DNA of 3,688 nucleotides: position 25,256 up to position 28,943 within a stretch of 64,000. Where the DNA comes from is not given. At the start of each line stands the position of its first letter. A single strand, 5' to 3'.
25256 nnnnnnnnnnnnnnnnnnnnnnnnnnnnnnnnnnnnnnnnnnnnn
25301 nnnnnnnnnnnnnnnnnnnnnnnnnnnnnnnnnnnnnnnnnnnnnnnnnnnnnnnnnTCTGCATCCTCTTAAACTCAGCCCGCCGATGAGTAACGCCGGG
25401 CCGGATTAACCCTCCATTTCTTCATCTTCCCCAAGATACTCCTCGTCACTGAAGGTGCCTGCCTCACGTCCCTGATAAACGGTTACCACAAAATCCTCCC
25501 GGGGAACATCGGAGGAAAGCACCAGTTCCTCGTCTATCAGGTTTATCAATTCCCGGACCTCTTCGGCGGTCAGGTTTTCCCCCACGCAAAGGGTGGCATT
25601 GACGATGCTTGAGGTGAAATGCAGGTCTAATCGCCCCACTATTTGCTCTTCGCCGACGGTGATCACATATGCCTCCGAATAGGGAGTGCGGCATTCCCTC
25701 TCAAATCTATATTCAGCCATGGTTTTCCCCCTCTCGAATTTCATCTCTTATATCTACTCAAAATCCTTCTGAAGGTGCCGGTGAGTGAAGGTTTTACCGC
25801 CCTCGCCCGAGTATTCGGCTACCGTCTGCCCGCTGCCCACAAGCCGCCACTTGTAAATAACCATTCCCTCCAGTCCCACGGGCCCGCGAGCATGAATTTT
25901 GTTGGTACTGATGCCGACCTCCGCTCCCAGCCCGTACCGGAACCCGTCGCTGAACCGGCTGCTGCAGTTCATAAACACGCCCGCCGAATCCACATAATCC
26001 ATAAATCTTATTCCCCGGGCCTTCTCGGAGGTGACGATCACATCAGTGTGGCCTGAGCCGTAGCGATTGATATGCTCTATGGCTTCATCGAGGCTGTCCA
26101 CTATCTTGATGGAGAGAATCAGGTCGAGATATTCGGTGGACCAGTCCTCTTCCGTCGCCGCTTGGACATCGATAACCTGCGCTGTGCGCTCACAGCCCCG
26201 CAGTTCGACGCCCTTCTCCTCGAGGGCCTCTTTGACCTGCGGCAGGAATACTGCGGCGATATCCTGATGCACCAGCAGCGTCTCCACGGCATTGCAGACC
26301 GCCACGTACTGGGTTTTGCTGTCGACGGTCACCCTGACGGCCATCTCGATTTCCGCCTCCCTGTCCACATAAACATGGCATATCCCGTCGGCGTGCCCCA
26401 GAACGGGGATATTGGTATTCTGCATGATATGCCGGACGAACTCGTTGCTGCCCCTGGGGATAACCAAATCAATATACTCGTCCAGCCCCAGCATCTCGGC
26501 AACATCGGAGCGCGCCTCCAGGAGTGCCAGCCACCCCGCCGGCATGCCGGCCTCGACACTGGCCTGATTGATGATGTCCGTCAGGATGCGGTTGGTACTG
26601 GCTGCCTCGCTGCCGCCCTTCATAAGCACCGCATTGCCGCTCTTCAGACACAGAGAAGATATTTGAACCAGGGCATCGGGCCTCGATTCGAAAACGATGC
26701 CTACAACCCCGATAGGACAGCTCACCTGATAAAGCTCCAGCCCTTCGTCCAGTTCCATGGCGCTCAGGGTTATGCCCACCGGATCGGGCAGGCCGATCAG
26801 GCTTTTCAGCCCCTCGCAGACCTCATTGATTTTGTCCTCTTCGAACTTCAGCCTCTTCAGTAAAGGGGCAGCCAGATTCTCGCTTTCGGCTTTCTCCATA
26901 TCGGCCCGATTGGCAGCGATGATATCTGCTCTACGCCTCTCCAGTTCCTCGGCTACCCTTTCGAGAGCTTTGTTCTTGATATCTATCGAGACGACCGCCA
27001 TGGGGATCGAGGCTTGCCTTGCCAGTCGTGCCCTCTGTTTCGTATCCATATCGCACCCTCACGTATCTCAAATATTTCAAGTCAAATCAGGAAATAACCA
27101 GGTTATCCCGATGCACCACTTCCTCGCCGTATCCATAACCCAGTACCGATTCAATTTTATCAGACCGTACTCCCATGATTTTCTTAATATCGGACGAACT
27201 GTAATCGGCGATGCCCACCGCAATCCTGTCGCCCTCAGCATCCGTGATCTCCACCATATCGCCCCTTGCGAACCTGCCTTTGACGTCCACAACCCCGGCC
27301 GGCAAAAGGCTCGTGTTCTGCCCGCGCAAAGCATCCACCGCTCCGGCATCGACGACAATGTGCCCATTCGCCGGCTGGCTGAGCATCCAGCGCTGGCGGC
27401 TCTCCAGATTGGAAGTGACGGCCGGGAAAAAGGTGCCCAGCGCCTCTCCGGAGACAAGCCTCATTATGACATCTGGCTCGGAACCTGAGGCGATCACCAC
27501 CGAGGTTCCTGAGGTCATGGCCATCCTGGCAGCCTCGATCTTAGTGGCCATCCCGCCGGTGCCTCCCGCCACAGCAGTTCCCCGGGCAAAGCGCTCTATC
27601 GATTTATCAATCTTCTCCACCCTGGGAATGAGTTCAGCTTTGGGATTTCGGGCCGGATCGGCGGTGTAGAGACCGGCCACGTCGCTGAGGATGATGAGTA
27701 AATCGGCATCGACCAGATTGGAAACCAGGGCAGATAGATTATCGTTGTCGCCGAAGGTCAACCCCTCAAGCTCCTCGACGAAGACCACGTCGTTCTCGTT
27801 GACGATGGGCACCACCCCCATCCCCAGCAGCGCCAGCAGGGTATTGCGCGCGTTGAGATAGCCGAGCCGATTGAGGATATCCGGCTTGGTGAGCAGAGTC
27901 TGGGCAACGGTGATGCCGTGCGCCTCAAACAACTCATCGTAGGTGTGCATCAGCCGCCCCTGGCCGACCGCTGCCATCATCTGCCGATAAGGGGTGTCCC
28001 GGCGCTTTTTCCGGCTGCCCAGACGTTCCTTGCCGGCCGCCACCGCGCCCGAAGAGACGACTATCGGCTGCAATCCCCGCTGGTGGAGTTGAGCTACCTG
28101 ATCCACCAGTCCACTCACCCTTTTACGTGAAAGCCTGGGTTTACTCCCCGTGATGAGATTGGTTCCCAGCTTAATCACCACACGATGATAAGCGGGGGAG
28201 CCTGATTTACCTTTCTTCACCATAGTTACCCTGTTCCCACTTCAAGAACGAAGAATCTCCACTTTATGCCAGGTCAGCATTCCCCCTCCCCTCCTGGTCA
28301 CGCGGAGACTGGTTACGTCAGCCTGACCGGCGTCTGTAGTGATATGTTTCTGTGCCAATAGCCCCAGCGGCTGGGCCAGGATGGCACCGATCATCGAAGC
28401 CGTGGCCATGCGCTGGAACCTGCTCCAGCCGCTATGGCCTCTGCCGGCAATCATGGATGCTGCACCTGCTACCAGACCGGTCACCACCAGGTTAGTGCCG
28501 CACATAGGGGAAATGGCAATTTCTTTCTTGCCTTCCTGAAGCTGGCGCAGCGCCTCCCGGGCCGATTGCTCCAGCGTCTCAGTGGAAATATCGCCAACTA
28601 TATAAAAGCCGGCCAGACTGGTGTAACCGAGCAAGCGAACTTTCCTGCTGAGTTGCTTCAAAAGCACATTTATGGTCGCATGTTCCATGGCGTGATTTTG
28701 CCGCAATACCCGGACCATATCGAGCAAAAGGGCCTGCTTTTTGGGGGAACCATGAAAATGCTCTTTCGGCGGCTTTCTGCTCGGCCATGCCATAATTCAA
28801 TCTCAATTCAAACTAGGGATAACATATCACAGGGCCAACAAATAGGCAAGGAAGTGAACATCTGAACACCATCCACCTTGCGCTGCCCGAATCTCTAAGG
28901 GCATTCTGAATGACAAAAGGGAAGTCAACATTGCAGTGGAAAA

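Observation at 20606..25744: MacAB-like efflux operon with an atypically long lipoprotein adaptor carrying a C-terminal tandem Cys-pair module, plus two small co-transcribed unknown proteins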

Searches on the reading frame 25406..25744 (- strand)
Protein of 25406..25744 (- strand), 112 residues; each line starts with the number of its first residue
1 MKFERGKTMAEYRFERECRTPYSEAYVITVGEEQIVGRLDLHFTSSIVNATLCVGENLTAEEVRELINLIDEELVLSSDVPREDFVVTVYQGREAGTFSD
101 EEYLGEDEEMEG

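Call 3: search_protein_families(library=pfam, proteins=[window:25406-25744:-], max_evalue=0.01)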
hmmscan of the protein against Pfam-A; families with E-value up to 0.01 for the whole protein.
window:25406-25744:- (112 aa): 0 families

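Call 4: search_protein_families(library=ncbifam, proteins=[window:25406-25744:-], max_evalue=0.01)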
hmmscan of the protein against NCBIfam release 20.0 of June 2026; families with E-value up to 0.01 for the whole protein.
window:25406-25744:- (112 aa): 0 families

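Call 11: search_protein_families(library=pfam, proteins=[window:25406-25744:-], max_evalue=10)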
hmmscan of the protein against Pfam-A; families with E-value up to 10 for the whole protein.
window:25406-25744:- (112 aa): 0 families

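Call 35: find_homologous_proteins(query=window:25409-25720:-, max_evalue=0.001)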
Query seq(104 aa) (104 aa): 318 proteins with E <= 0.001 among 320 candidates; the best 120 are listed.
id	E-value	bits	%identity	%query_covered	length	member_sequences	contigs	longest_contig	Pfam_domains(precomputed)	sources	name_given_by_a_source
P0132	5.2e-60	218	100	100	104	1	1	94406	-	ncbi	ncbi:MAG: hypothetical protein R6U37_04935 [Dehalococcoidia bacterium]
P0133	2.9e-53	196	87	99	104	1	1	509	-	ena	-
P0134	1.0e-52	194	88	96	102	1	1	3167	-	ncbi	-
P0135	1.6e-52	194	88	97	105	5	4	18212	-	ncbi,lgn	-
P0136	2.4e-51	190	87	95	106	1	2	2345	-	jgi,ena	-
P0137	1.0e-50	188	88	95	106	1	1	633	-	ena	-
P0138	1.4e-50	187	87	95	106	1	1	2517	-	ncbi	-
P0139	1.5e-50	187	87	95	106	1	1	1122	-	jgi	jgi:hypothetical protein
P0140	5.0e-50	186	83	100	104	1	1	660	-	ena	-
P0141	6.2e-50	185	84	95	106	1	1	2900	-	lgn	-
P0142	2.7e-49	183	87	96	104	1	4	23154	-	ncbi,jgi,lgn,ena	-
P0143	8.6e-49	182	88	87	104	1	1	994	-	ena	-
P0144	1.8e-48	181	82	96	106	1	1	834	-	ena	-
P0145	6.1e-48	179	81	88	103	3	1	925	-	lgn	-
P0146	6.8e-48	179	79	94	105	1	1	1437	-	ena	-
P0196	3.0e-38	148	73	88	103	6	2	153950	-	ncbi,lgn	ncbi:MAG: hypothetical protein AAGB97_00280 [Dehalococcoidia bacterium]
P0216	4.6e-37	144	62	97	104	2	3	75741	-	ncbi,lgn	ncbi:MAG: hypothetical protein ACLFVK_01275 [Dehalococcoidia bacterium]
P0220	8.8e-37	143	68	88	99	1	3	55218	-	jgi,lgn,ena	jgi:hypothetical protein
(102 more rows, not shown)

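Call 36: find_encoding_contigs(protein=P0196, flank=6000, max_places=1)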
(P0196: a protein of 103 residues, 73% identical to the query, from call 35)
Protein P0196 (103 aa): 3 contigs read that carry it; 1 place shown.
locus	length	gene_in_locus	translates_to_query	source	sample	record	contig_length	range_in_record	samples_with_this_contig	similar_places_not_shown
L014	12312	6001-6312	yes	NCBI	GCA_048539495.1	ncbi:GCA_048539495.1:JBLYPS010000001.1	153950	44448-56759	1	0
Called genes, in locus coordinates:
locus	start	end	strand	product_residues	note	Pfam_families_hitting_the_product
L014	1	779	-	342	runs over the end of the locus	PF02558:ApbA (weak), PF03446:NAD_binding_2 (faint), PF03807:F420_oxidored, PF02153:PDH_N, PF20463:PDH_C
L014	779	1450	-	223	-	PF02163:Peptidase_M50 (weak)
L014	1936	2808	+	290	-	PF04018:VCA0040-like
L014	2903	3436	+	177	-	PF19928:DUF6391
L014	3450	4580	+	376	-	PF00696:AA_kinase, PF01472:PUA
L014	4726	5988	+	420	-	PF00171:Aldedh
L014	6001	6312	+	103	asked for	-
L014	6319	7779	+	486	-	PF13393:tRNA-synt_His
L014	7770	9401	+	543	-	PF01634:HisG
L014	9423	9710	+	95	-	-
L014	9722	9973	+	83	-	PF01909:NTP_transf_2, PF18765:Polbeta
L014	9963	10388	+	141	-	PF05168:HEPN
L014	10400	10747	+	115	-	-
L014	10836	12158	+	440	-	PF00815:Histidinol_dh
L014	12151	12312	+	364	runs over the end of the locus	PF00155:Aminotran_1_2, PF04864:Alliinase_C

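Call 37: find_encoding_contigs(protein=P0216, flank=6000, max_places=1)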
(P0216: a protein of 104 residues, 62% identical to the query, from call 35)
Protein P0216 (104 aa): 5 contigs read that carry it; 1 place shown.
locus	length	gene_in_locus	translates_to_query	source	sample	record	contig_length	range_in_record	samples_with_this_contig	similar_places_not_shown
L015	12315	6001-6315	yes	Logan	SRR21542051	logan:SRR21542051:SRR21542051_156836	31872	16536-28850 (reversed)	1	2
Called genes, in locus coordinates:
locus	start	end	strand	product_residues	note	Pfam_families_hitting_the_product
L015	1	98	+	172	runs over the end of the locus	PF01288:HPPK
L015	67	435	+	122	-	PF01242:PTPS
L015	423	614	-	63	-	PF03966:Trm112p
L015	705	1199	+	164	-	PF04024:PspC, PF18917:LiaI-LiaF-like_TM1, PF22570:LiaF-TM (weak)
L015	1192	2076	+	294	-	PF18917:LiaI-LiaF-like_TM1, PF22570:LiaF-TM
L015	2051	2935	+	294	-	PF04018:VCA0040-like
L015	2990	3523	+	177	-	PF19928:DUF6391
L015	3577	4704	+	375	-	PF00696:AA_kinase, PF01472:PUA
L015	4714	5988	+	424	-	PF00171:Aldedh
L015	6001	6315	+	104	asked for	-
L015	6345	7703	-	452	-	PF04060:FeS, PF03599:CdhD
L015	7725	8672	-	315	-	PF03599:CdhD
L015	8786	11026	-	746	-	PF18537:CODH_A_N, PF03598:CdhC, PF19436:ACS_CODH_B_C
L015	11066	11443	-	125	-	-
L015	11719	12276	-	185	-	PF02577:BFN_dom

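Call 38: find_encoding_contigs(protein=P0220, flank=6000, max_places=1)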
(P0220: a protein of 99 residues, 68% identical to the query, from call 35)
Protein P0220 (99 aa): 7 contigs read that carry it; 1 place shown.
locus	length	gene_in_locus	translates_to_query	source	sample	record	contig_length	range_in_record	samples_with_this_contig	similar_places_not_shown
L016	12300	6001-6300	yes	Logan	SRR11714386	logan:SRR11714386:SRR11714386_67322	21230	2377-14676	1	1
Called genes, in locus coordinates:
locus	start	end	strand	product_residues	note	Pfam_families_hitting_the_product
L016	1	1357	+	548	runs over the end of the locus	PF06418:CTP_synth_N, PF00117:GATase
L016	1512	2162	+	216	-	PF00923:TAL_FSA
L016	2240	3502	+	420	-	PF07498:Rho_N, PF07497:Rho_RNA_bind, PF00006:ATP-synt_ab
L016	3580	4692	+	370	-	PF00696:AA_kinase, PF01472:PUA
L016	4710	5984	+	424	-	PF00171:Aldedh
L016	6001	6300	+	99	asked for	-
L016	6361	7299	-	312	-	PF02779:Transket_pyr, PF22613:Transketolase_C_1 (faint), PF02780:Transketolase_C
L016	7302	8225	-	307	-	PF13292:DXP_synthase_N, PF00456:Transketolase_N, PF00676:E1_dh (weak)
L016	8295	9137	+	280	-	PF04909:Amidohydro_2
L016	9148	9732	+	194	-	PF10469:AKAP7_NLS (weak), PF02834:LigT_PEase, PF13563:2_5_RNA_ligase2, PF02834:LigT_PEase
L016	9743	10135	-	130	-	-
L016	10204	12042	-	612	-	PF07690:MFS_1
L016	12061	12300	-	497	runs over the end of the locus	PF02518:HATPase_c (faint), PF13589:HATPase_c_3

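Call 49: predict_structure(alignment_id=A4)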
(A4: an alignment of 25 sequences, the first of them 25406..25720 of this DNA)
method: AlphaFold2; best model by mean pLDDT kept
length: 104 residues; sequences in the alignment: 25
mean_pLDDT: 79.7   pTM: 0.67
mean pLDDT of the five models: 79.7, 78.0, 77.5, 76.6, 75.9
residues with pLDDT >= 90: 29; 70-90: 49; 50-70: 16; < 50: 10
segments of 3 or more residues with pLDDT < 50: 95-104
pLDDT, mean of each block of 10 residues (from residue 1): 83 90 87 89 90 89 84 80 71 51 38
secondary structure, 60 per line:
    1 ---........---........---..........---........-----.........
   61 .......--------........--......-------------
elements in order: E4-11 E15-22 E26-35 E39-46 H52-67 E76-83 E86-91

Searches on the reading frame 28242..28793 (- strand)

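Call 3: search_protein_families(library=pfam, proteins=[window:28242-28793:-], max_evalue=0.01)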
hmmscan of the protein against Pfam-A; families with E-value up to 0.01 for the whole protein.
window:28242-28793:- (183 aa): 1 family
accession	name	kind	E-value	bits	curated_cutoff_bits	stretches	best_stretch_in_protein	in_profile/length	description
PF19928.4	DUF6391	-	2.6e-37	128.4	33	1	30-165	2-131/134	Domain of unknown function (DUF6391)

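Call 4: search_protein_families(library=ncbifam, proteins=[window:28242-28793:-], max_evalue=0.01)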
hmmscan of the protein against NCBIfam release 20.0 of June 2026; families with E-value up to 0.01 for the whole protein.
window:28242-28793:- (183 aa): 0 families
